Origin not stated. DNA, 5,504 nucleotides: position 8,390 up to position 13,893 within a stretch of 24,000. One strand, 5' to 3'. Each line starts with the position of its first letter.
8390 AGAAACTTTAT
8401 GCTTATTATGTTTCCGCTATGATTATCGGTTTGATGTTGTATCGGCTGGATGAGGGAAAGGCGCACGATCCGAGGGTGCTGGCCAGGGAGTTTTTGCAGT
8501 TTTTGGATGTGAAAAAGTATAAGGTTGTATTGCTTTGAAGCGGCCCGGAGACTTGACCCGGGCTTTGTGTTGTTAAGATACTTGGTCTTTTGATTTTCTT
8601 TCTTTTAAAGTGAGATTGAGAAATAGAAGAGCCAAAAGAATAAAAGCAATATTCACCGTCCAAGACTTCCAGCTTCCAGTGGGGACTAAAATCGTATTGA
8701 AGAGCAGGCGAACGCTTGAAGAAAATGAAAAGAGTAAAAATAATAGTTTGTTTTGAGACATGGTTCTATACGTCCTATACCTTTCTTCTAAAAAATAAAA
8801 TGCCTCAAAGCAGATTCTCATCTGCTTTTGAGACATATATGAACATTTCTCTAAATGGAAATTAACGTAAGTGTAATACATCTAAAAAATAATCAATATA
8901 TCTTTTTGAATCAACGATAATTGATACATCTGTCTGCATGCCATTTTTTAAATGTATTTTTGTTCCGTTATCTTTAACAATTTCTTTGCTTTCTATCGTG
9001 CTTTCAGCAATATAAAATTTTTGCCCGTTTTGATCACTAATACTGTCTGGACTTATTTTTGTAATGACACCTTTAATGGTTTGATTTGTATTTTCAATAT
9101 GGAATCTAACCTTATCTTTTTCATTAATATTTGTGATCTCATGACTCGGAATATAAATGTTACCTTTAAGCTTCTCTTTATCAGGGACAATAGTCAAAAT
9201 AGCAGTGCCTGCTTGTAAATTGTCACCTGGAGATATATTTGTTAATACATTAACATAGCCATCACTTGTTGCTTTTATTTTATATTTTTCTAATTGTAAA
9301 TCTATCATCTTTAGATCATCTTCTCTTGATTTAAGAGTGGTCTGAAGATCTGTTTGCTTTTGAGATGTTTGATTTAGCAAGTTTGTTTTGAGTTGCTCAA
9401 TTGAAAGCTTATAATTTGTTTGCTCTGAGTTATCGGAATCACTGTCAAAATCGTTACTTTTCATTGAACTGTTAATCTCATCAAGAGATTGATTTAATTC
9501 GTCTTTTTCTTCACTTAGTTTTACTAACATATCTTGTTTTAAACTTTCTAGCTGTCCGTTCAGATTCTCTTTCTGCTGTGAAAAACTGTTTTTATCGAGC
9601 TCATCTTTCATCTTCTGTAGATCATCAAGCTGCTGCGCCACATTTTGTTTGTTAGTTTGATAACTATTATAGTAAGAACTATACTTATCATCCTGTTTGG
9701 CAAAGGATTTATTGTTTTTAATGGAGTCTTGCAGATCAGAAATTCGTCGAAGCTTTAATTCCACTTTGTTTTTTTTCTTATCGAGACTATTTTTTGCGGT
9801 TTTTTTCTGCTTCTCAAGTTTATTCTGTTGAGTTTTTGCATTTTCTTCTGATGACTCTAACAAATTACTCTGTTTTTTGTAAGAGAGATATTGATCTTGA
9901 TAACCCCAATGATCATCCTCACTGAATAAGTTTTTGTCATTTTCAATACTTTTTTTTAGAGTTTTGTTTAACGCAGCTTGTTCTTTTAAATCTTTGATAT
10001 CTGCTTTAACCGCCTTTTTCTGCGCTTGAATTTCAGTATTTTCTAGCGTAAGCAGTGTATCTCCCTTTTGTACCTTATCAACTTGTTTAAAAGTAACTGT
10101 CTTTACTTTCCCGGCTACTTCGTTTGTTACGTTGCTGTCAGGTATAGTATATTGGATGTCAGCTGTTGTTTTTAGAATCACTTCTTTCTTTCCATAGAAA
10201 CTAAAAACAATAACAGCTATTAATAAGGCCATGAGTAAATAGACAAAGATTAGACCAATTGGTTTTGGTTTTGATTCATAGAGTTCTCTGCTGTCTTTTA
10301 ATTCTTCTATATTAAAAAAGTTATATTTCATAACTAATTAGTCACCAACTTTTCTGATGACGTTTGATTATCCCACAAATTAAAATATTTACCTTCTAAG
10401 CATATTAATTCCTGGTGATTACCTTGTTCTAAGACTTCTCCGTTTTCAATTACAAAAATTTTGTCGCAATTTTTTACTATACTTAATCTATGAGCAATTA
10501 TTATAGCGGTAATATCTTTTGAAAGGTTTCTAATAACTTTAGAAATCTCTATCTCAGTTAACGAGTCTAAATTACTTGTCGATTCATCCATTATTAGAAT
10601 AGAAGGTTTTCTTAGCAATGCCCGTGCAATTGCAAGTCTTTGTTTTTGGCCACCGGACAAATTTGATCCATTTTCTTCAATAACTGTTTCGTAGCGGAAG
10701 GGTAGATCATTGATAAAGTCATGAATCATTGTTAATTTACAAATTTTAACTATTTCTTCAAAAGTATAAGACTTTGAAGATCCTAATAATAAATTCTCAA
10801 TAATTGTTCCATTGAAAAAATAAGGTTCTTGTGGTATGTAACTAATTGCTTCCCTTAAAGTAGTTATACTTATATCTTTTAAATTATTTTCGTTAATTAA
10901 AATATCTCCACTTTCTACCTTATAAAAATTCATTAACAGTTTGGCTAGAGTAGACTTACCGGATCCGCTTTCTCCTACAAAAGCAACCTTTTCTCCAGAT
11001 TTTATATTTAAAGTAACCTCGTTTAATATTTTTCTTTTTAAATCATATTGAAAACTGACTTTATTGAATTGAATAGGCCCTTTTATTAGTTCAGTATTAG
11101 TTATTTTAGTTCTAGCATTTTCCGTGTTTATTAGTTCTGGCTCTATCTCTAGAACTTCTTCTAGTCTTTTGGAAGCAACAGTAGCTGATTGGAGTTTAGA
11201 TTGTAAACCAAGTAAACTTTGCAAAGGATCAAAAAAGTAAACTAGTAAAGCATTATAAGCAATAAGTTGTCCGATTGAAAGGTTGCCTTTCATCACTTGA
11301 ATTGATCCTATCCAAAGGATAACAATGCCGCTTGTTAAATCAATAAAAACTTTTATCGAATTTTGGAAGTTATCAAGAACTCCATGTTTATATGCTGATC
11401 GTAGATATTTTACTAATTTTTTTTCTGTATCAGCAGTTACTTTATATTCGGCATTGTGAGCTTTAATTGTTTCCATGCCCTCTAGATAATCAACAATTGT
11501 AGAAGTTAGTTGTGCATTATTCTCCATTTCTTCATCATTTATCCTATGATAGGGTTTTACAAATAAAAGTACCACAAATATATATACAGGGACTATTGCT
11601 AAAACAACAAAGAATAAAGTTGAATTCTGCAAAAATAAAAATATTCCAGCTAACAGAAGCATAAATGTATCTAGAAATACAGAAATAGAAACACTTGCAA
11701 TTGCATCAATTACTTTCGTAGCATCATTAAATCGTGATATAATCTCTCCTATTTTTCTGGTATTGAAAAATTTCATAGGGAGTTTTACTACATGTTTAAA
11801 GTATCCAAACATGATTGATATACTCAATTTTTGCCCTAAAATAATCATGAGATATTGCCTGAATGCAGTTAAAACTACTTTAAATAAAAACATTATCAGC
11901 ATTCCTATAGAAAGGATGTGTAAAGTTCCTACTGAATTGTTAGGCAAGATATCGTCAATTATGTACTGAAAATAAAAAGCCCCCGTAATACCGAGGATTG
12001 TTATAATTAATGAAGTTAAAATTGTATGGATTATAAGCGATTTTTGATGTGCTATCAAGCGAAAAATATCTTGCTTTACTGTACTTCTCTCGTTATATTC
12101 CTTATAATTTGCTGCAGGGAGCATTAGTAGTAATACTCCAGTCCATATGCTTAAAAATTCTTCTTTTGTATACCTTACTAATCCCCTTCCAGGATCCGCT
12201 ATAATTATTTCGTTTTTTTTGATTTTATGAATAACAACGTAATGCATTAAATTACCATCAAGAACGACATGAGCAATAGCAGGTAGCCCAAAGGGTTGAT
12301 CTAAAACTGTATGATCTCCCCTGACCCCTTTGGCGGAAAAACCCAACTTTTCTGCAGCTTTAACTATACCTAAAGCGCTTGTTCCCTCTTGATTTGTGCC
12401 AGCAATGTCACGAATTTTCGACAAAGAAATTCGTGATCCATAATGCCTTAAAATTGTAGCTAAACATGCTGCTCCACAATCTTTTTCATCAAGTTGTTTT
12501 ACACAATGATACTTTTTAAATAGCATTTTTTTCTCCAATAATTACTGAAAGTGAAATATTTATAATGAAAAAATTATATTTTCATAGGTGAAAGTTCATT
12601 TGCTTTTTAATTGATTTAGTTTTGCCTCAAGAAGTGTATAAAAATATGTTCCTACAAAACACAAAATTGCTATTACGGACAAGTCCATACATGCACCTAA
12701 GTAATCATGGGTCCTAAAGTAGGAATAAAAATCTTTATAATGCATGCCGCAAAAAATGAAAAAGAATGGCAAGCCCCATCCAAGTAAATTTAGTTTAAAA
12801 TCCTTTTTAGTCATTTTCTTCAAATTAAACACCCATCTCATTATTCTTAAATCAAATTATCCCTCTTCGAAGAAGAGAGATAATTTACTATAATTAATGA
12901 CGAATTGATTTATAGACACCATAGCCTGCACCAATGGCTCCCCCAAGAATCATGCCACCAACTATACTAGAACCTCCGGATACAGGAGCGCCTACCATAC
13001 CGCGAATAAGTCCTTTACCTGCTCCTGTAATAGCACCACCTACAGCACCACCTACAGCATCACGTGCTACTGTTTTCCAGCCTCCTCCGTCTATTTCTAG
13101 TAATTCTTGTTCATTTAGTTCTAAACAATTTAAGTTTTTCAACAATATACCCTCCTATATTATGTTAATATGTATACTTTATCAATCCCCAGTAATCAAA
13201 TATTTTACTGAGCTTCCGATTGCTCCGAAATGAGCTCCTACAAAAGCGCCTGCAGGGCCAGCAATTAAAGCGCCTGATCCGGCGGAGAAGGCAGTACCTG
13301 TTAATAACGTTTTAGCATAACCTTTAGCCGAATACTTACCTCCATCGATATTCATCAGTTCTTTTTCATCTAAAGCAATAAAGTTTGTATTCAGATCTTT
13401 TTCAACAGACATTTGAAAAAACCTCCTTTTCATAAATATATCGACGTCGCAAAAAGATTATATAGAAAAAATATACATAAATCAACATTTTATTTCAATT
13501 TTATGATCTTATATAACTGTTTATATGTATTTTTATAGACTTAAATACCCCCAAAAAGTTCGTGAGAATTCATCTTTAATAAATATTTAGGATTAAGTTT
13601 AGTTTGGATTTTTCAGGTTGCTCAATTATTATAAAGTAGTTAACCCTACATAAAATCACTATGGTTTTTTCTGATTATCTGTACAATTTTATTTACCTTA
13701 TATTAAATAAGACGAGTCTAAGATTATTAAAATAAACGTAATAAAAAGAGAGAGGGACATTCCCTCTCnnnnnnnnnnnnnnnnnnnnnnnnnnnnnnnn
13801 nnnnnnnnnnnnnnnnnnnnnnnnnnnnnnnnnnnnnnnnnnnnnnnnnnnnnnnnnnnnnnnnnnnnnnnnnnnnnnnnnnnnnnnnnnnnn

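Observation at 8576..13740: Horizontally acquired, regulator-less two-peptide bacteriocin operon inserted between yxbF and yxbG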

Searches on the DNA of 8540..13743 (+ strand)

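Call 51: search_dna_similar(query=window:8540-13743:+, collection=plasmids, mode=distant, max_rows=10)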
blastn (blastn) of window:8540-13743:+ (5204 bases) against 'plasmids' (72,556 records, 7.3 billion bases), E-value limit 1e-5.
Records with a match: 170; places in all: 187; records where one place covers at least 80% of the query: 0.
Best place of each record, by identity: 80-90% 1; 60-80% 169.
By first word of the organism name: Bacillus 68; Clostridium 42; Staphylococcus 28; Enterococcus 12; Paraclostridium 4; Riemerella 4; Latilactobacillus 3; Arcobacter 2; Carnobacterium 2; Nostoc 2; and 3 more.
By predicted mobility (MOB-suite, as given by PLSDB): non-mobilizable 98; mobilizable 53; conjugative 19.
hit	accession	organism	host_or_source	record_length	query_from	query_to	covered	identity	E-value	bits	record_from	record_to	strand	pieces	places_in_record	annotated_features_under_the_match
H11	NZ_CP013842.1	Clostridium botulinum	Microbial isolate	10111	1825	3966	41%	65.0%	2e-94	357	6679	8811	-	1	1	peptidase domain-containing ABC transporter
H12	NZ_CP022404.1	Clostridium botulinum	infant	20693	1825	3966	41%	65.0%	2e-94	357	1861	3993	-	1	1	peptidase domain-containing ABC transporter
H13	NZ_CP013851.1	Clostridium botulinum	Microbial isolate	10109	1825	3966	41%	65.0%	3e-97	366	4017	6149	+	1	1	peptidase domain-containing ABC transporter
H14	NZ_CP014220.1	Clostridium botulinum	Microbial isolate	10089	1825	3966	41%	65.0%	3e-97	366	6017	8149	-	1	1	peptidase domain-containing ABC transporter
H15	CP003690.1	Bacillus thuringiensis MC28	-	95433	1823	3991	42%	64.2%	3e-72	283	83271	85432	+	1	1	lactococcin-G-processing and transport ATP-binding protein LagD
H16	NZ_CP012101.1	Bacillus thuringiensis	whole organism,soil sample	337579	1823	3991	42%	64.0%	2e-69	274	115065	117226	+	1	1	peptidase domain-containing ABC transporter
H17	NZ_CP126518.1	Bacillus toyonensis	bacterial isolate,warm, humid forested ...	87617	1823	3981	41%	63.9%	3e-66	262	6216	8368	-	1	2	peptidase domain-containing ABC transporter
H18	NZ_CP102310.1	Clostridium perfringens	swine,mixed culture,fecal sample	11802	1834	3979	41%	64.1%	4e-64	256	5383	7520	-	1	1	peptidase domain-containing ABC transporter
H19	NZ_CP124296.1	Paraclostridium sordellii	Vulpes vulpes,whole organism,intestine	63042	1841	3978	41%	64.2%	1e-71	281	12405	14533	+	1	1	peptidase domain-containing ABC transporter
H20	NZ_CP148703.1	Clostridium perfringens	Dog,single cell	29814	1845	3979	41%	64.3%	9e-73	284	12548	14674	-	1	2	peptidase domain-containing ABC transporter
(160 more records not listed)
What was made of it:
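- Tried and rejected: The island against PLSDB plasmids gave only 64-65% matches over the ABC gene, so no plasmid copy was found (call 51).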

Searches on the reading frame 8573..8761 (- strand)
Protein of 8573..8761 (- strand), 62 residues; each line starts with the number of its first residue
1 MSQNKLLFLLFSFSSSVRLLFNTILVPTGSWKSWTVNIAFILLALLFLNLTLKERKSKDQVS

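Call 53: search_protein_families(library=padloc, proteins=[window:8573-8761:-], max_evalue=0.1)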
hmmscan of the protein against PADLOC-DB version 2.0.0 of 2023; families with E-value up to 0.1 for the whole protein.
window:8573-8761:- (62 aa): 0 families
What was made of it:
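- Tried and rejected: PADLOC gave nothing for the two small membrane ORFs (call 53).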

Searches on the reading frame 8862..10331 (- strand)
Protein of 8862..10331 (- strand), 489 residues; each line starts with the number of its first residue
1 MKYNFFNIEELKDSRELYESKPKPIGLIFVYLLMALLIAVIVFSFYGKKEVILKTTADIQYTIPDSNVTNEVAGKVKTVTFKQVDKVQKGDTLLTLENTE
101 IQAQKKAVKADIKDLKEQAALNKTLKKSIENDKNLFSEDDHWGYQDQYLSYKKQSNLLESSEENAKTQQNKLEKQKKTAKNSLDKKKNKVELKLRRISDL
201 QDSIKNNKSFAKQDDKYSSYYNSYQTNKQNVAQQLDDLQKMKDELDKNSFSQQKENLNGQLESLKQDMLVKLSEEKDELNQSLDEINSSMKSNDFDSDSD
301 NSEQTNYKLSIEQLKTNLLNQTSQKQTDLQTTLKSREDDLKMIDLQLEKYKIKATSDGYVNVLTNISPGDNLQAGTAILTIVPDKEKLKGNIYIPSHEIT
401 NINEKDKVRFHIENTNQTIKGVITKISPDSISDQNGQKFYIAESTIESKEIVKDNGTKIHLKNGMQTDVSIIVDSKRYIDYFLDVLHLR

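Call 3: search_protein_families(library=pfam, proteins=[window:8862-10331:-], max_evalue=0.1)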
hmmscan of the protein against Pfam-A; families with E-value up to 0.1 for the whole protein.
window:8862-10331:- (489 aa): 6 families
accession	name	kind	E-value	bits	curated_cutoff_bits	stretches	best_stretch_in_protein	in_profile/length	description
PF13437.12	HlyD_3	-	5.8e-15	56.4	22.2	1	351-463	1-105/106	HlyD family secretion protein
PF13533.13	Biotin_lipoyl_2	-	0.00028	21.1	29.8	1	67-97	2-32/32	Biotin-lipoyl like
PF17876.7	CSD2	-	0.001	19.5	26.2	1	381-426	2-49/74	Cold shock domain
PF00358.26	PTS_EIIA_1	-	0.011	15.8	27.2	1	39-107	46-114/127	phosphoenolpyruvate-dependent sugar phosphotransferase system, EIIA 1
PF00364.28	Biotin_lipoyl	-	0.013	15.8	22.1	0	69-96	46-73/73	Biotin-requiring enzyme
PF10842.14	DUF2642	-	0.033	14.5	22.7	0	409-442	21-55/64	Protein of unknown function (DUF2642)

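Call 4: search_protein_families(library=ncbifam, proteins=[window:8862-10331:-], max_evalue=0.1)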
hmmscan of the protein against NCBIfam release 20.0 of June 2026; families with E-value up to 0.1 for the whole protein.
window:8862-10331:- (489 aa): 15 families
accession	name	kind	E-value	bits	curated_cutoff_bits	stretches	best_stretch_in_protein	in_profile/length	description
TIGR01000.1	bacteriocin_acc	subfamily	1.5e-60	205.4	258.85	1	11-486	6-453/457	bacteriocin secretion accessory protein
TIGR01843.1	type_I_hlyD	subfamily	1.5e-42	146.1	208.65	2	205-486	122-411/422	HlyD family type I secretion periplasmic adaptor subunit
TIGR00998.1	8a0101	subfamily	5.7e-14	51.8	390.8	1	30-429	6-284/334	EmrA/EmrK family multidrug efflux transporter periplasmic adaptor subunit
TIGR01730.1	RND_mfp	subfamily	1.2e-13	50.8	94.9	2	317-429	102-213/322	efflux RND transporter periplasmic adaptor subunit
TIGR03794.1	NHLM_micro_HlyD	equivalog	9.4e-12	44.5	156.2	2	188-402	96-308/421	NHLP bacteriocin system secretion protein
NF007785.0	PRK10476.1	equivalog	1.2e-09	37.5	376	2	205-428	65-286/347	multidrug transporter subunit MdtN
NF002939.0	PRK03598.1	equivalog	6.9e-09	35.3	393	2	21-185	4-171/332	secretion protein HlyD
NF007850.1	PRK10559.1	equivalog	2.1e-07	30.4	400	2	304-434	102-233/303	p-hydroxybenzoic acid efflux pump subunit AaeA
NF011715.0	PRK15136.1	equivalog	1e-05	24.4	563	1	32-130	28-130/390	multidrug efflux MFS transporter periplasmic adaptor subunit EmrA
NF045904.1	RND-peri-MexE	equivalog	0.0002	20.4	714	1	67-119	65-117/390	multidrug efflux RND transporter periplasmic adaptor subunit MexE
TIGR02168.1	SMC_prok_B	equivalog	0.00035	18.4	567.35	1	99-354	689-940/1181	chromosome segregation protein SMC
NF004547.1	PRK05889.1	equivalog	0.015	15.5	75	0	67-98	4-35/71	biotin/lipoyl-binding carrier protein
TIGR01348.1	PDHac_trf_long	equivalog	0.02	13.5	552.1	1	68-171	45-142/587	dihydrolipoyllysine-residue acetyltransferase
NF001537.0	PRK00364.3-3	equivalog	0.036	14.3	109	0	376-411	21-59/86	co-chaperone GroES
TIGR02169.1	SMC_prok_A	equivalog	0.052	11.2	729.4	1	81-352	230-498/1165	chromosome segregation protein SMC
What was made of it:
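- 8862..10331 (-): HlyD/LcnD-type bacteriocin secretion accessory protein, 489 aa. It starts 2 nt after the ABC stop. TIGR01000 is the best hit at 205 bits, below its cut-off of 259 (calls 3, 4).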

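Call 13: find_encoding_contigs(protein=window:8862-10331:-, flank=8000, max_places=10)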
Protein window:8862-10331:- (489 aa): 12 contigs read that carry it; 2 places shown.
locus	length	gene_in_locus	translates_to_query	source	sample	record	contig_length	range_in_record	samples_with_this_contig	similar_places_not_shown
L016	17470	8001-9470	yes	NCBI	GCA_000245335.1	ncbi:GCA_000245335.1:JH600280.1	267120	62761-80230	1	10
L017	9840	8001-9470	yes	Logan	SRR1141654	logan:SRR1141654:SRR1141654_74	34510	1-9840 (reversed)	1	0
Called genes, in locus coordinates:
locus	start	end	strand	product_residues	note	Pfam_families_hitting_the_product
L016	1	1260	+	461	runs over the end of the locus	PF00083:Sugar_tr, PF07690:MFS_1, PF06609:TRI12 (weak), PF07690:MFS_1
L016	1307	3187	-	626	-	PF02518:HATPase_c (weak), PF13589:HATPase_c_3, PF00183:HSP90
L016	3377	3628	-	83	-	-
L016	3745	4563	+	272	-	PF00106:adh_short, PF08659:KR, PF23441:SDR (weak), PF13561:adh_short_C2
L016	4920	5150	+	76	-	PF10439:Bacteriocin_IIc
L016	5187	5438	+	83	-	-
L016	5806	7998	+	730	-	PF03412:Peptidase_C39, PF00664:ABC_membrane, PF02463:SMC_N (weak), PF00005:ABC_tran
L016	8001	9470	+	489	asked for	PF25973:BSH_CzcB (faint), PF25887:HB_LcnD, PF25940:LcnD_C (weak), PF26002:Beta-barrel_AprE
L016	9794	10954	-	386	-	PF00440:TetR_N, PF13022:HTH_Tnp_1_2 (faint), PF14278:TetR_C_8 (faint), PF00440:TetR_N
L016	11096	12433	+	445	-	PF00171:Aldedh, PF05893:LuxC (faint)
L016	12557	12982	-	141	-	PF17369:DUF5391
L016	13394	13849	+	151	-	PF06271:RDD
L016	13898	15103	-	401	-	PF04235:DUF418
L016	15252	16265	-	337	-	PF00190:Cupin_1 (faint), PF01050:MannoseP_isomer (faint), PF12973:Cupin_7 (faint), PF07883:Cupin_2, PF05899:Cupin_3 (faint), PF21621:MPI_cupin_dom (faint), PF02311:AraC_binding (weak), PF07883:Cupin_2, +1 more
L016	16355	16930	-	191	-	PF00440:TetR_N, PF21993:TetR_C_13_2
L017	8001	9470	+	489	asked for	PF25973:BSH_CzcB (faint), PF25887:HB_LcnD, PF25940:LcnD_C (weak), PF26002:Beta-barrel_AprE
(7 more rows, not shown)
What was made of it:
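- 8862..10331 (-): Precomputed Pfam hits HB_LcnD, LcnD_C and Beta-barrel_AprE (call 13).
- On Bacteriocin secretion accessory protein (TIGR01000, LcnD type): Precomputed Pfam HB_LcnD and LcnD_C hits (call 13).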
